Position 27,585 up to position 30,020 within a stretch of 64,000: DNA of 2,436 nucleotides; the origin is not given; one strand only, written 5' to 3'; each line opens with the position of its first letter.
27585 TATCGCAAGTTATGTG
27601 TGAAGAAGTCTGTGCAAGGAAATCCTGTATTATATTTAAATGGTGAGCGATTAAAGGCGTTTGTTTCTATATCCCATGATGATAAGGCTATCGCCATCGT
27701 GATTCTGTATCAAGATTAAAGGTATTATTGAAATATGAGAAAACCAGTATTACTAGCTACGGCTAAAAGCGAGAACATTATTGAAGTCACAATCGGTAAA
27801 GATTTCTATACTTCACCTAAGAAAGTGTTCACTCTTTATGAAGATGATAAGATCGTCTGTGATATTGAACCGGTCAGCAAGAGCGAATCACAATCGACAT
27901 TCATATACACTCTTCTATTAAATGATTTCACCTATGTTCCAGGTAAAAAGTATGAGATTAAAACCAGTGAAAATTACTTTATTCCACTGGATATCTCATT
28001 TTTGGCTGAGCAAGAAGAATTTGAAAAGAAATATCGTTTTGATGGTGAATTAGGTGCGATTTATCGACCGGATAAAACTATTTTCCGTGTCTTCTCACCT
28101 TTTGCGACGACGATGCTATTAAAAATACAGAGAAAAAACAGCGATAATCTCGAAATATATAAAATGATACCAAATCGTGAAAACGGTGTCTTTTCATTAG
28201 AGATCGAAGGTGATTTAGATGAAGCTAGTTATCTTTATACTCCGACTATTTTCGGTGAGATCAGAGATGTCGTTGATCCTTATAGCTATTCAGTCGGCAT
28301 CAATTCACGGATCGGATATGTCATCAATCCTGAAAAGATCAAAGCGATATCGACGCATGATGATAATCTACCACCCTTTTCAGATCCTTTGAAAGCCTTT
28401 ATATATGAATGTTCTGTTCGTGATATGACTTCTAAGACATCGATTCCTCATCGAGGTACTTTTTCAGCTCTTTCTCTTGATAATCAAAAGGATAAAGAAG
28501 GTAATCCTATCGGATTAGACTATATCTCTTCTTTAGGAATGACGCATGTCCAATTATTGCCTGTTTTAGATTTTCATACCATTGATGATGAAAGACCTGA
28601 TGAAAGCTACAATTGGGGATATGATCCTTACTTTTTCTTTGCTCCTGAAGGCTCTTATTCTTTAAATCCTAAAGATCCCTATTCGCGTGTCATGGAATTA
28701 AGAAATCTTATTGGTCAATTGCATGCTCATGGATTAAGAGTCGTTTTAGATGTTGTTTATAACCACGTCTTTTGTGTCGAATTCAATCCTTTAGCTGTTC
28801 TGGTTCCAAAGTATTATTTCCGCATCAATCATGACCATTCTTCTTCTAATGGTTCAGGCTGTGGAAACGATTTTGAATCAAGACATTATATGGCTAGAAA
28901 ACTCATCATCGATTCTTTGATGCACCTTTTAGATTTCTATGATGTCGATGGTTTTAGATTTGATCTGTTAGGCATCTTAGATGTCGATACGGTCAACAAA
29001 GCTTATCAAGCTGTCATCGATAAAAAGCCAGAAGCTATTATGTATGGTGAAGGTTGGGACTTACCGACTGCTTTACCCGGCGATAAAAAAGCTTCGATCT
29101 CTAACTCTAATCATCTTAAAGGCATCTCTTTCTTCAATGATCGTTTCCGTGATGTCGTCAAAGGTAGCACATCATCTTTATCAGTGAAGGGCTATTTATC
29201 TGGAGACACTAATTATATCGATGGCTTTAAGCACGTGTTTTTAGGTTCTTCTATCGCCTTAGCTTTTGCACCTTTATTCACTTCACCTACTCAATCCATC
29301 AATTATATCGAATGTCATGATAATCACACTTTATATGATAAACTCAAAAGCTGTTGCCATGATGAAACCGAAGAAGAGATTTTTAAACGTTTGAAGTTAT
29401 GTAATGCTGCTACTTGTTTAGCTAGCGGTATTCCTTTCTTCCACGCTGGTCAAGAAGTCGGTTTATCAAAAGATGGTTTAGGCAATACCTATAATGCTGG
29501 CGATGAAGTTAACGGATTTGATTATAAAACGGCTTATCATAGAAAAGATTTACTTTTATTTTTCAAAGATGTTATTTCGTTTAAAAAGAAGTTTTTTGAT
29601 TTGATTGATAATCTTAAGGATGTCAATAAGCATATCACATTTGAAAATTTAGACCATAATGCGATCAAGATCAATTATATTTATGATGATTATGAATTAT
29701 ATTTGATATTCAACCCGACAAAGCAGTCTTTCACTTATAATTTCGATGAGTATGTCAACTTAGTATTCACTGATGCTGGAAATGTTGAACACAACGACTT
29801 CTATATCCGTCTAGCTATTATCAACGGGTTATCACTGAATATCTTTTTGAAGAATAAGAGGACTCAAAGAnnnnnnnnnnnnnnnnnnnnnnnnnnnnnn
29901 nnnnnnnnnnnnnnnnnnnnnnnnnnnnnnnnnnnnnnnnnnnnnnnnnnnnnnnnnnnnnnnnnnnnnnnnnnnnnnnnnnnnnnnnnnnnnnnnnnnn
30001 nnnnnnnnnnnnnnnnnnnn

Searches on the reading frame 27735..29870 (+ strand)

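Call 12: search_protein_families(library=pfam, proteins=[window:27735-29870:+], max_evalue=0.001)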
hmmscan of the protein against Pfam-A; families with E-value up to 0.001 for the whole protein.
window:27735-29870:+ (712 aa): 2 families
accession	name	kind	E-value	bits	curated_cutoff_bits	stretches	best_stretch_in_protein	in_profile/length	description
PF00128.31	Alpha-amylase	-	6.5e-11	42.5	22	1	261-345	25-92/446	Alpha amylase, catalytic domain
PF02922.24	CBM_48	-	2.9e-09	37.5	22.4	1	105-184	1-83/83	Carbohydrate-binding module 48 (Isoamylase N-terminal domain)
